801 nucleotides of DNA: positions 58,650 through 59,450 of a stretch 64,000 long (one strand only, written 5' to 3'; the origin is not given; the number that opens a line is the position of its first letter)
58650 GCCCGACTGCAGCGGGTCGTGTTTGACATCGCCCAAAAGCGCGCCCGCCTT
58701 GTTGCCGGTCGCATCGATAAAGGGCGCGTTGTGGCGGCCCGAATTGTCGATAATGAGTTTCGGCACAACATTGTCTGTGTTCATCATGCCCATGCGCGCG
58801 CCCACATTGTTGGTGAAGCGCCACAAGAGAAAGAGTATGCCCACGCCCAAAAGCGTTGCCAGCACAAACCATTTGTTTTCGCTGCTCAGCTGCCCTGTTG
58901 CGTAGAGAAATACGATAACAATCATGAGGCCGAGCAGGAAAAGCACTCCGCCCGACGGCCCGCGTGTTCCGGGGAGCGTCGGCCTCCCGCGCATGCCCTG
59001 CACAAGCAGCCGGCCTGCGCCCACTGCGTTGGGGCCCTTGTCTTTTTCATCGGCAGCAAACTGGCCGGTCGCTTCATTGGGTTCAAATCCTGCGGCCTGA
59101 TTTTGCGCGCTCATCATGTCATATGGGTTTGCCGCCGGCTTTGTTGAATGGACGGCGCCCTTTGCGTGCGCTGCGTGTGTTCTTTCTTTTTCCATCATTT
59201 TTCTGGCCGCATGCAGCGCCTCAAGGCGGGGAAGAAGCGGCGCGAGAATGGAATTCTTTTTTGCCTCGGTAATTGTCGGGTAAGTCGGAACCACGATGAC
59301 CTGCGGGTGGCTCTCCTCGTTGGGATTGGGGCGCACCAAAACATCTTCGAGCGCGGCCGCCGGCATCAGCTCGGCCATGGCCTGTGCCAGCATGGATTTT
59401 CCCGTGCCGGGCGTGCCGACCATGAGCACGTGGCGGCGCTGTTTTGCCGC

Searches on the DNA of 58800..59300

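Call 80: search_rna_families(source=window, start=58800, end=59300, threshold=evalue, max_evalue=1, show_alignments=1)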
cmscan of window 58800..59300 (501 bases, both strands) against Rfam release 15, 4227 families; matches with E-value up to 1: 0.
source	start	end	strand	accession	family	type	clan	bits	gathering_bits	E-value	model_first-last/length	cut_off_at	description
